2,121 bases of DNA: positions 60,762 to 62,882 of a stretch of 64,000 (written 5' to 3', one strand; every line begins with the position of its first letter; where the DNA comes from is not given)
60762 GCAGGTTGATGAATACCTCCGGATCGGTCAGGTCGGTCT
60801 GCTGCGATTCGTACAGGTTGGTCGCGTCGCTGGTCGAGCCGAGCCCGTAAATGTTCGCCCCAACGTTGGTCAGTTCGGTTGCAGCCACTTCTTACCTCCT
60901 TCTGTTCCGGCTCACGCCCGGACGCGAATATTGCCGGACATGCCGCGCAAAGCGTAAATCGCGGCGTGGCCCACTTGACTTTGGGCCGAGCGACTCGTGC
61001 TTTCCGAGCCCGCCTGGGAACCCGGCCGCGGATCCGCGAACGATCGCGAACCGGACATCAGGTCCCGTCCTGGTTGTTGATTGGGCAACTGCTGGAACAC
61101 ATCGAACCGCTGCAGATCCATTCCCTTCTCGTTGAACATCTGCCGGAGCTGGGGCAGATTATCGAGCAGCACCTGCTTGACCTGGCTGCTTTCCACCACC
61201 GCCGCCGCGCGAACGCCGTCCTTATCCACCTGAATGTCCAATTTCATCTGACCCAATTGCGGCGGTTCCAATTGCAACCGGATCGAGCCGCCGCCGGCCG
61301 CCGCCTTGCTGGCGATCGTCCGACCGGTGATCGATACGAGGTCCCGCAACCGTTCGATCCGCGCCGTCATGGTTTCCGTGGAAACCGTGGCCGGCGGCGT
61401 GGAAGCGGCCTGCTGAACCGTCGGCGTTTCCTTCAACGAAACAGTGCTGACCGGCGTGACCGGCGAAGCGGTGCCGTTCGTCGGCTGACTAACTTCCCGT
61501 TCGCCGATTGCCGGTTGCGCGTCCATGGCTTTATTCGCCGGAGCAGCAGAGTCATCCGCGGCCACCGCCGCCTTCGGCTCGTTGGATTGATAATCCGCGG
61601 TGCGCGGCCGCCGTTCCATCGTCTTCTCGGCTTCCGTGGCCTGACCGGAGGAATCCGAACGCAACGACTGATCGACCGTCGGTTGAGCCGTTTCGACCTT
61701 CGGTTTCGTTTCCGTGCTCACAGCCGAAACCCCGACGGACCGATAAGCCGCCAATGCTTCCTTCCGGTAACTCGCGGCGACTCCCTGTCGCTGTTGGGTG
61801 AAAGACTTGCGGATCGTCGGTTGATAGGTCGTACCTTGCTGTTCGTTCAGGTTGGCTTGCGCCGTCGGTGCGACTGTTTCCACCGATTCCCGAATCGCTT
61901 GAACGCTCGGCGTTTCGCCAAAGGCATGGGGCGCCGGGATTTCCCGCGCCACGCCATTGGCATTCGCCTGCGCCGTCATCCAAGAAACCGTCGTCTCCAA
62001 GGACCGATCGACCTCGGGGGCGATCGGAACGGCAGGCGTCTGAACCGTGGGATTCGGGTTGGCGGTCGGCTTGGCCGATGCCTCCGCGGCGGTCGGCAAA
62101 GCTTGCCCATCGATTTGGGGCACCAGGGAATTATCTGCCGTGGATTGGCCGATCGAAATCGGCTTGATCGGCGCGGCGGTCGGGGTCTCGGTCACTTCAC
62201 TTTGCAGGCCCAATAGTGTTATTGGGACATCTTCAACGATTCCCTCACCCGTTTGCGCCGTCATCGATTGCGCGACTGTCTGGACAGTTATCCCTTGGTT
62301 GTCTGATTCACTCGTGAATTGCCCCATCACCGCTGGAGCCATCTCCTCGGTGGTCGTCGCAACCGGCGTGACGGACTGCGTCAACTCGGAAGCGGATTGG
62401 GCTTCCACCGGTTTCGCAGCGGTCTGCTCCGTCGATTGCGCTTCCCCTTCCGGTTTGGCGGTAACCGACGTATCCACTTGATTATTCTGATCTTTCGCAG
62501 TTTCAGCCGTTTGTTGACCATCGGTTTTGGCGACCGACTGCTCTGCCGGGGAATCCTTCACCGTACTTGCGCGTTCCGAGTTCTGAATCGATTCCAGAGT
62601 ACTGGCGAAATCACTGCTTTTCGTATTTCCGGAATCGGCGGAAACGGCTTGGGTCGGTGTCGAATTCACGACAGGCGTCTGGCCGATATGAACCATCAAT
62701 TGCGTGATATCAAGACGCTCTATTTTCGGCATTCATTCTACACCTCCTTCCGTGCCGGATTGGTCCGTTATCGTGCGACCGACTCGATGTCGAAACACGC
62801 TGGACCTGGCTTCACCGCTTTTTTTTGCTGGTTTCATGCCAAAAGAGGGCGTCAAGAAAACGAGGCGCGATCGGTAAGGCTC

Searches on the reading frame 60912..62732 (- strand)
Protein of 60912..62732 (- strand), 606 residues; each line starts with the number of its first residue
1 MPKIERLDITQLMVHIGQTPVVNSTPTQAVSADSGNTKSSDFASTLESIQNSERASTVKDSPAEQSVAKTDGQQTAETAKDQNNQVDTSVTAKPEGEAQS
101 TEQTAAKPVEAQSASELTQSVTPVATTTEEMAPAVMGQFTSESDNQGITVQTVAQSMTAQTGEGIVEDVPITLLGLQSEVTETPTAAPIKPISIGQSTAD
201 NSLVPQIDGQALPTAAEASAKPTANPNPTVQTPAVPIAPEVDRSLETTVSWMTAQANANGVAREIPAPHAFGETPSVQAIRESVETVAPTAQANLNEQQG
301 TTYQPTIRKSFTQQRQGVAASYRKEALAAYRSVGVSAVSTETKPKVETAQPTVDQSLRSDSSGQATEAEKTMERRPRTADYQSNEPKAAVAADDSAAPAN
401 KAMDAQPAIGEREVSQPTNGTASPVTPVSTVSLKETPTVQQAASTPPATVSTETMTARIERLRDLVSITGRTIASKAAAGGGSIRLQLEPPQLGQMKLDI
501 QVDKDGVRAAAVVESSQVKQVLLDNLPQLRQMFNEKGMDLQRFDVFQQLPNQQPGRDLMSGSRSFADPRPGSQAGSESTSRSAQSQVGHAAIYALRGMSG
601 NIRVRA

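Call 60: search_protein_families(library=pfam, proteins=[window:60912-62732:-], max_evalue=0.0001)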
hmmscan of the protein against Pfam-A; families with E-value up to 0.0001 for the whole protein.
window:60912-62732:- (606 aa): 1 family
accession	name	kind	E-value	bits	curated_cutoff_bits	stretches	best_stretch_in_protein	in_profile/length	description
PF02120.21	Flg_hook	-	2.2e-18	66.3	29.8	1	471-553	2-84/85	Flagellar hook-length control protein FliK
